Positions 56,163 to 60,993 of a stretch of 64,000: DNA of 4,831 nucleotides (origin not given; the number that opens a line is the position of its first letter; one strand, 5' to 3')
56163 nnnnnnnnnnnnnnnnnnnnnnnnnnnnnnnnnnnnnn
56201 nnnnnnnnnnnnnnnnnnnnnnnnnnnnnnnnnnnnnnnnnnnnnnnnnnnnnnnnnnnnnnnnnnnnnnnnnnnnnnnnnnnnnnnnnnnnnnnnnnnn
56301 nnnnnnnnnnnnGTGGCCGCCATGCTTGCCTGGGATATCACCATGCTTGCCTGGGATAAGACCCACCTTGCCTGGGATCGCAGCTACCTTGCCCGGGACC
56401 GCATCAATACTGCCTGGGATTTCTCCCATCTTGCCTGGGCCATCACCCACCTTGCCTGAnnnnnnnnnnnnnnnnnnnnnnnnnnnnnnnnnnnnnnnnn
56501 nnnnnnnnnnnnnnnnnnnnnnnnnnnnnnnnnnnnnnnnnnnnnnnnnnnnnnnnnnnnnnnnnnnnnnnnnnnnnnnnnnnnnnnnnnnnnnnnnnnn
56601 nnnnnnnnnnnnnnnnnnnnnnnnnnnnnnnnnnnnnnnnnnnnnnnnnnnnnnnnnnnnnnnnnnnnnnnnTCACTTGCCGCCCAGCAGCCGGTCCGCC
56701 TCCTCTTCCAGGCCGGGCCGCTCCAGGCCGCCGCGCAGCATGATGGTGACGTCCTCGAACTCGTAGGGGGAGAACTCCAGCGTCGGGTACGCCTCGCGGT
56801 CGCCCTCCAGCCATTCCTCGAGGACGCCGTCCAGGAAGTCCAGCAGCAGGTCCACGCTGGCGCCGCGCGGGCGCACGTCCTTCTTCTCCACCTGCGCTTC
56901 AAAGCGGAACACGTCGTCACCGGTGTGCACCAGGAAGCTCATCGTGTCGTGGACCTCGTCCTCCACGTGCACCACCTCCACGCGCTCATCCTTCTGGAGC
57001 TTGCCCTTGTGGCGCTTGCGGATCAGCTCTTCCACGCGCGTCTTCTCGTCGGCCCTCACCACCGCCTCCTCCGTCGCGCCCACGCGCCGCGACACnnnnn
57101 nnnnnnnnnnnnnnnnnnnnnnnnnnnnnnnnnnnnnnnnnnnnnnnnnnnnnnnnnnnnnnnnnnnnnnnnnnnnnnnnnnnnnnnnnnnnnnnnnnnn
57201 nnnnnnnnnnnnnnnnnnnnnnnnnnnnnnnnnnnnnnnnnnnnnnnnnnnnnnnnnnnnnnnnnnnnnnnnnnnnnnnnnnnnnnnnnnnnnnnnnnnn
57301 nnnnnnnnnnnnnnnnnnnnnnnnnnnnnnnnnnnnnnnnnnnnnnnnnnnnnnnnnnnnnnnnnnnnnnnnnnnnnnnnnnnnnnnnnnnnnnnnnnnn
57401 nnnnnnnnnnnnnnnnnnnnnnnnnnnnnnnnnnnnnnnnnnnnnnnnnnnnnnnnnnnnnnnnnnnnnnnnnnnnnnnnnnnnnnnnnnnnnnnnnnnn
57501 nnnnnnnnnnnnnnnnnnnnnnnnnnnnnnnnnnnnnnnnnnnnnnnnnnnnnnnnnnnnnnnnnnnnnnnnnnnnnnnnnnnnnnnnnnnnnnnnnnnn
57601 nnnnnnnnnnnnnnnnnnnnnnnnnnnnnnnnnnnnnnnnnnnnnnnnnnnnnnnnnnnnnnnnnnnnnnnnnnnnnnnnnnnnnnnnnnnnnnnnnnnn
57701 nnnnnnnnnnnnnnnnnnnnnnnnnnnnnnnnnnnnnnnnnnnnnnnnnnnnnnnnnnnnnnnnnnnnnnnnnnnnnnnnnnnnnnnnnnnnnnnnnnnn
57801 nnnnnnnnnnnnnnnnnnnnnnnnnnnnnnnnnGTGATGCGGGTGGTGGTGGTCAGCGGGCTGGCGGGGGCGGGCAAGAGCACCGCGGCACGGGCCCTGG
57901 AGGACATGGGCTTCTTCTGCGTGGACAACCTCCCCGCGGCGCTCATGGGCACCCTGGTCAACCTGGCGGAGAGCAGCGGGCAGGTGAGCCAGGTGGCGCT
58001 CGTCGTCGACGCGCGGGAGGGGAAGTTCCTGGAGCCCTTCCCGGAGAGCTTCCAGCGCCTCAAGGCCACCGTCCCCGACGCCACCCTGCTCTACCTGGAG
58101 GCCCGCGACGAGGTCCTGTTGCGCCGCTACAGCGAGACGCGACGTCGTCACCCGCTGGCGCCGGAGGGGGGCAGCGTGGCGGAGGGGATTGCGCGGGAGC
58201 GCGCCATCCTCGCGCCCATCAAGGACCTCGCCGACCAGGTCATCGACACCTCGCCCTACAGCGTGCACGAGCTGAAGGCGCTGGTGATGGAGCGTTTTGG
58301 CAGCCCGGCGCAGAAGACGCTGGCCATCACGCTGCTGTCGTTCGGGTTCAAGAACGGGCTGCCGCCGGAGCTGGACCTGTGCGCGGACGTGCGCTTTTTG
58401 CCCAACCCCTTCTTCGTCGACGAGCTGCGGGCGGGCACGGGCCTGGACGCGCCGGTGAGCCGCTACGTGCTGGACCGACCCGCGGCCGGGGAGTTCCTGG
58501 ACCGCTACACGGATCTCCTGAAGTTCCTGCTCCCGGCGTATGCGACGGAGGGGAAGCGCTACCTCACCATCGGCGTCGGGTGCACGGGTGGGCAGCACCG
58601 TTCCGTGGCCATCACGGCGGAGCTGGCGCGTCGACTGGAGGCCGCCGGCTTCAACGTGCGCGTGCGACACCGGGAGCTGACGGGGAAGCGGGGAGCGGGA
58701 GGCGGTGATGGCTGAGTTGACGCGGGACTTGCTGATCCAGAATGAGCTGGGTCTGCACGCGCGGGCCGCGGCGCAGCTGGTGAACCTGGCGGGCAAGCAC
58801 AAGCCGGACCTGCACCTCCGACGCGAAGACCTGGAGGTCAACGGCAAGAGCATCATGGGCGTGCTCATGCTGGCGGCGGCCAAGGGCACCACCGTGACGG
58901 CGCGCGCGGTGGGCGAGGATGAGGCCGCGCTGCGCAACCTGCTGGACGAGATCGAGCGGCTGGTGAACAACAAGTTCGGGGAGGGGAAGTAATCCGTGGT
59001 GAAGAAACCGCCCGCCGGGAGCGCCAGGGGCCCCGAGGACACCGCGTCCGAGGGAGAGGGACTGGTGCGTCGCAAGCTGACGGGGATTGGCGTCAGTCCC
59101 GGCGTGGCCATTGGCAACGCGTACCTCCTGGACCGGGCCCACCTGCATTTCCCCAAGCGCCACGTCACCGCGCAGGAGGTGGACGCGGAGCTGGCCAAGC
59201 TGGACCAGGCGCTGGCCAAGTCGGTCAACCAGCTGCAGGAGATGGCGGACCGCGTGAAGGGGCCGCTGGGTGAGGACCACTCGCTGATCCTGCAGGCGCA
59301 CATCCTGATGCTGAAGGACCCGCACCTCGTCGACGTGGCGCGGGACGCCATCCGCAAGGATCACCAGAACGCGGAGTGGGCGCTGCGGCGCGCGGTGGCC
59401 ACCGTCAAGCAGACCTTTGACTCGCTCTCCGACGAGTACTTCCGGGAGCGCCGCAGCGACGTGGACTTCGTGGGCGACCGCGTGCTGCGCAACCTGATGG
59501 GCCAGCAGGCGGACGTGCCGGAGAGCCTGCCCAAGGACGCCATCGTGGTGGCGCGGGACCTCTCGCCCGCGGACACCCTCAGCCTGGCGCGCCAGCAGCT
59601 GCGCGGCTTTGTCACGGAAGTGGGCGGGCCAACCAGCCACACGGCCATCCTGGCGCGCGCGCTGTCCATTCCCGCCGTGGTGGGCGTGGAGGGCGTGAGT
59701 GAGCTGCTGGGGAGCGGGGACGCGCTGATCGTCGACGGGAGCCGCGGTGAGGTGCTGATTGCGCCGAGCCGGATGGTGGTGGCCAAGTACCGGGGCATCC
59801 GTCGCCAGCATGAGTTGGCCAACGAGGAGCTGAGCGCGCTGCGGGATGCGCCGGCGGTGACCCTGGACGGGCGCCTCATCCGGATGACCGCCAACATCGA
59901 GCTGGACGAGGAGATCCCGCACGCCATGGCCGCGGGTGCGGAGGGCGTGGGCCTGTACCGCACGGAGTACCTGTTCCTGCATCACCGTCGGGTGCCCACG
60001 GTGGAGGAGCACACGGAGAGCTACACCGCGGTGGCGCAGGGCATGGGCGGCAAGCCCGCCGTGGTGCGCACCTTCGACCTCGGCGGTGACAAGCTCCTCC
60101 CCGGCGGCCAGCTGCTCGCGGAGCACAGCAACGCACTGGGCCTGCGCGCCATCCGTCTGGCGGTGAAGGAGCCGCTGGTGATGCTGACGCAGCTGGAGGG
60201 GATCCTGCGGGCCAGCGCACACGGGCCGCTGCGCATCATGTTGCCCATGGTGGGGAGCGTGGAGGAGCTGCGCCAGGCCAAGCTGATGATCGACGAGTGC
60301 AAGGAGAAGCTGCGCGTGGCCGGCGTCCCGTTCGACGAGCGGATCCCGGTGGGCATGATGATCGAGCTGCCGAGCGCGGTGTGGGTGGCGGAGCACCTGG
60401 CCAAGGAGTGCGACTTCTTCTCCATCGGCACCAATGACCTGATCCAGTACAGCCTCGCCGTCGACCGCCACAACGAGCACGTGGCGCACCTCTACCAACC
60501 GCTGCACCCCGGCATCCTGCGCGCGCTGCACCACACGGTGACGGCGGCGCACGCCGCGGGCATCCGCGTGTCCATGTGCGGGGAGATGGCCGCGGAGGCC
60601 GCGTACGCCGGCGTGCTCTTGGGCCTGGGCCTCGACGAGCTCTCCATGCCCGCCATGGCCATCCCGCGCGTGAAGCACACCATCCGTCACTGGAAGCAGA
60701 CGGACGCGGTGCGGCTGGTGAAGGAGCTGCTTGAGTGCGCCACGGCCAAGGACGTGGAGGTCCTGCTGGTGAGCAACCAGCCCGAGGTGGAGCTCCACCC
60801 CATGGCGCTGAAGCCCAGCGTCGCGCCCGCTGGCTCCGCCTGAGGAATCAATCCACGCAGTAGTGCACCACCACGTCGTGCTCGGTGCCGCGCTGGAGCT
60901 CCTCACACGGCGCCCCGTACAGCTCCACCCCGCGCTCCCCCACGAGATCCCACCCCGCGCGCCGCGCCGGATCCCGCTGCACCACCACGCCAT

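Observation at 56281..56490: Ten contiguous 21-bp units with a conserved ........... core in a convergent intergenic region after cdsA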

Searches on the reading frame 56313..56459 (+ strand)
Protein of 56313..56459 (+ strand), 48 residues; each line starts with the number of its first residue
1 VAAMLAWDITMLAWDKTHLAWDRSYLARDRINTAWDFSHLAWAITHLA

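Call 13: search_protein_families(library=pfam, proteins=[window:56313-56459:+], max_evalue=0.01)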
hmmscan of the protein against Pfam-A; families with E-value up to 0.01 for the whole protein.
window:56313-56459:+ (48 aa): 0 families

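Call 15: find_homologous_proteins(query=window:56313-56456:+, max_evalue=10)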
Query seq(48 aa): no candidate shares three 5-residue words with the query. No homologue found.

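Call 56: search_protein_representatives(protein=window:56313-56456:+)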
Query: 48 residues. Proteins with E-value up to 0.001 (for the whole library): 14; up to 1e-10: 0; up to 1e-30: 0. The best 14 are listed.
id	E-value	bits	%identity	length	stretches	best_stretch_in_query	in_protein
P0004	1.0e-07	47.4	45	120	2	11-47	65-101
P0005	4.6e-07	45.4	33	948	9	4-41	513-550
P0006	3.6e-06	42.6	48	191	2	4-41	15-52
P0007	8.7e-06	41.4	37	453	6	3-38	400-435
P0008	2.3e-05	40.1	37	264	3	5-47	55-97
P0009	3.7e-05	39.4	41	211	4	3-43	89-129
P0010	6.8e-05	38.6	33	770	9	5-39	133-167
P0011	7.6e-05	38.5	32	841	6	5-47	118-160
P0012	8.6e-05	38.3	37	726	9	5-38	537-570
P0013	1.8e-04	37.3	28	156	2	5-43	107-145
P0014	3.6e-04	36.4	41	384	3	5-42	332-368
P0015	3.7e-04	36.4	40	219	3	3-38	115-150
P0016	4.1e-04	36.2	26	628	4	6-41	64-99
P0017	7.9e-04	35.3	46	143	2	3-48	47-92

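Call 59: search_protein_families(library=pfam, proteins=[P0005, P0007, P0014, P0010, P0015], max_evalue=0.01)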
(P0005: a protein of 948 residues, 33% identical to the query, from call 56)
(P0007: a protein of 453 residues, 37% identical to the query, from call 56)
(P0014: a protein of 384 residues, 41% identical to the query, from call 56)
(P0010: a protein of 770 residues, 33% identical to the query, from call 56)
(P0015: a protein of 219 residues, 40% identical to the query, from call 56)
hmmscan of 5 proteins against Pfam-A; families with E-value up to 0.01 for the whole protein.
P0005 (948 aa): 0 families

P0007 (453 aa): 0 families

P0014 (384 aa): 1 family
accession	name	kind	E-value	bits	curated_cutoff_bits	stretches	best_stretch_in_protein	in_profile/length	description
PF00082.27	Peptidase_S8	-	1.5e-28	100.4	21.8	1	4-166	133-274/288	Subtilase family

P0010 (770 aa): 1 family
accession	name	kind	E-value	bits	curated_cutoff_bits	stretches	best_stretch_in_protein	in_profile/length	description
PF13229.12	Beta_helix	-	5.4e-10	39.6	25.9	1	404-552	8-149/158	Right handed beta helix region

P0015 (219 aa): 0 families

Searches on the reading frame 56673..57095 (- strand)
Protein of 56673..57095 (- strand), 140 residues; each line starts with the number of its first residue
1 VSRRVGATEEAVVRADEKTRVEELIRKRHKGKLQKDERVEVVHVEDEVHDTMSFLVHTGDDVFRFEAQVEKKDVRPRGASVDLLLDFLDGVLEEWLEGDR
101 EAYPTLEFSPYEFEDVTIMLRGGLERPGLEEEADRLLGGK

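Call 13: search_protein_families(library=pfam, proteins=[window:56673-57095:-], max_evalue=0.01)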
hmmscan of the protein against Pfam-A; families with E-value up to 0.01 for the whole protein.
window:56673-57095:- (140 aa): 0 families

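Call 16: find_homologous_proteins(query=window:56673-57095:-, max_evalue=0.001)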
Query window:56673-57095:- (140 aa): 3 proteins with E <= 0.001 among 59 candidates.
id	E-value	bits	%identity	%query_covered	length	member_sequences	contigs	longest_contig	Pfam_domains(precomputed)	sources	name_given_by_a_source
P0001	4.4e-81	287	99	97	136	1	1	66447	-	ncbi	ncbi:MAG: hypothetical protein AB2A00_06910 [Myxococcota bacterium]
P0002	2.8e-30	123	53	86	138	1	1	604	-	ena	-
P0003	3.5e-29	119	51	76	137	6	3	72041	-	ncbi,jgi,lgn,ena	-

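Call 17: find_encoding_contigs(protein=P0001, flank=4000, max_places=5)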
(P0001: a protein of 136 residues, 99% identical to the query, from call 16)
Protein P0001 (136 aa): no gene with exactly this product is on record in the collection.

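Call 18: find_encoding_contigs(protein=P0003, flank=4000, max_places=6)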
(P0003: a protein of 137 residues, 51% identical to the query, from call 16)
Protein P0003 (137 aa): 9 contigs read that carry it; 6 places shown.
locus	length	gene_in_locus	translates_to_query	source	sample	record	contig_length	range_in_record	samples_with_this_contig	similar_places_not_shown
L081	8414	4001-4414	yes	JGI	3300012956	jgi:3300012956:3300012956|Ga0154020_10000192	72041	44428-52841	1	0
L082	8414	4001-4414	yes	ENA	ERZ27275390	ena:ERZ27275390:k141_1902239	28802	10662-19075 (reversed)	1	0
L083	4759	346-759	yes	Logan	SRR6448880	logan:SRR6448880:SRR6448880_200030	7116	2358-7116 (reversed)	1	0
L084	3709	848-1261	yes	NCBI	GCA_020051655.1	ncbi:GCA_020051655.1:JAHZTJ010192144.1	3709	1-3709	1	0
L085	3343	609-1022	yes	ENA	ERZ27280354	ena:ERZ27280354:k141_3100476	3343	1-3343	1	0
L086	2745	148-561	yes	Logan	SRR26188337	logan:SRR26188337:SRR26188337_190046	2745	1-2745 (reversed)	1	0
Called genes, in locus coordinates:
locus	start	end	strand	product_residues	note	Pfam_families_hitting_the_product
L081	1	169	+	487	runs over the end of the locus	PF07661:MORN_2 (faint)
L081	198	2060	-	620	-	PF05524:PEP-utilisers_N, PF00391:PEP-utilizers, PF02896:PEP-utilizers_C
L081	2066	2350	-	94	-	PF00381:PTS-HPr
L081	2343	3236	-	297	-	PF03668:RapZ-like_N, PF22740:PapZ_C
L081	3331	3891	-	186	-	-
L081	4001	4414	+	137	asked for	-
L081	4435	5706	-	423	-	PF01435:Peptidase_M48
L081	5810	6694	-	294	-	PF00092:VWA, PF13519:VWA_2 (weak)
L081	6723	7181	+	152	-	-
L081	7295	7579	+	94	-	-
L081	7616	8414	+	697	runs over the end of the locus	-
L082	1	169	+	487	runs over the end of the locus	PF07661:MORN_2 (faint)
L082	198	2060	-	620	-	PF05524:PEP-utilisers_N, PF00391:PEP-utilizers, PF02896:PEP-utilizers_C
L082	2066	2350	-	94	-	PF00381:PTS-HPr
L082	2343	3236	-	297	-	PF03668:RapZ-like_N, PF22740:PapZ_C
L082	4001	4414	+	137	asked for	-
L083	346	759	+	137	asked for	-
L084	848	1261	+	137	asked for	-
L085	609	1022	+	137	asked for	-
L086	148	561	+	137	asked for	-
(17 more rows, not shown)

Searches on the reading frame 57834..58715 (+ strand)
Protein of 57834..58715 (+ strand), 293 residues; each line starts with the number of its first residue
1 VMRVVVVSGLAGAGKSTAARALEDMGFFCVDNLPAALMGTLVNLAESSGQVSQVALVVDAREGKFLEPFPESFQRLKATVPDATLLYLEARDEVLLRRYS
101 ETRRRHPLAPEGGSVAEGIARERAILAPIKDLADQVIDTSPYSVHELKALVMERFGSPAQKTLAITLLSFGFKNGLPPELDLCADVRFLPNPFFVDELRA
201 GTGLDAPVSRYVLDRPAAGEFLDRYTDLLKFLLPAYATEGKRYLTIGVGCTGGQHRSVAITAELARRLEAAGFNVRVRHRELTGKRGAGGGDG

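Call 13: search_protein_families(library=pfam, proteins=[window:57834-58715:+], max_evalue=0.01)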
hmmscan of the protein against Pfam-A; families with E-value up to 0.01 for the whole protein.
window:57834-58715:+ (293 aa): 3 families
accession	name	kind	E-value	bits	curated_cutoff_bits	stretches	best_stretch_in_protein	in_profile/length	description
PF22740.1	PapZ_C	-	1.8e-44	151.2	27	1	164-282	2-120/121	RapZ C-terminal domain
PF03668.21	RapZ-like_N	-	1.9e-44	151.7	25.4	1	2-156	1-155/158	RapZ-like N-terminal domain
PF13238.12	AAA_18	-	3.5e-05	24.7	29.4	0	5-31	1-26/128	AAA domain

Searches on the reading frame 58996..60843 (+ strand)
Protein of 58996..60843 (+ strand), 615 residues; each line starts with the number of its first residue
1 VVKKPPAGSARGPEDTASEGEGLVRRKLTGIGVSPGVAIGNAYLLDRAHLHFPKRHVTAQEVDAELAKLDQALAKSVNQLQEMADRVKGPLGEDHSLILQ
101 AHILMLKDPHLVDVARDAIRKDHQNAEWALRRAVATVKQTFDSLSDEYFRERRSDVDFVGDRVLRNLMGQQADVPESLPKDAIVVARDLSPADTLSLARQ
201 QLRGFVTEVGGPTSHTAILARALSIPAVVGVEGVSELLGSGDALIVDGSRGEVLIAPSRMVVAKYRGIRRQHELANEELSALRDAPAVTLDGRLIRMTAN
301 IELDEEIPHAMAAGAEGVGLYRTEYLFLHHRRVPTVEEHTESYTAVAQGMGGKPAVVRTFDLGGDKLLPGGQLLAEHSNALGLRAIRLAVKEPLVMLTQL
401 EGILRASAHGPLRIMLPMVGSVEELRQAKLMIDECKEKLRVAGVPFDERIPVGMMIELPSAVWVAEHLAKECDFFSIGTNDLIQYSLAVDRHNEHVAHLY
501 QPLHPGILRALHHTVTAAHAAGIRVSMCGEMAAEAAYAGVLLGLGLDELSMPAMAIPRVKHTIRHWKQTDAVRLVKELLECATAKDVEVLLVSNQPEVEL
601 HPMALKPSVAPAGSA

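Call 44: search_protein_families(library=pfam, proteins=[window:58996-60843:+], max_evalue=0.001)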
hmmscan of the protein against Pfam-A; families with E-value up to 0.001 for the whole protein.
window:58996-60843:+ (615 aa): 4 families
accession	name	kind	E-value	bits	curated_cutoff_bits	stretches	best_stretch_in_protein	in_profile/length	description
PF02896.24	PEP-utilizers_C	-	1.7e-102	343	22.8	1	277-566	2-291/293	PEP-utilising enzyme, PEP-binding domain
PF05524.18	PEP-utilisers_N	-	1.4e-34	119.3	24.4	1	29-152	1-121/121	PEP-utilising enzyme, N-terminal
PF00391.29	PEP-utilizers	-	3.7e-25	87.7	23.1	1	179-251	2-72/72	PEP-utilising enzyme, mobile domain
PF03328.21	HpcH_HpaI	-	2.7e-05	24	25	1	406-524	80-186/221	HpcH/HpaI aldolase/citrate lyase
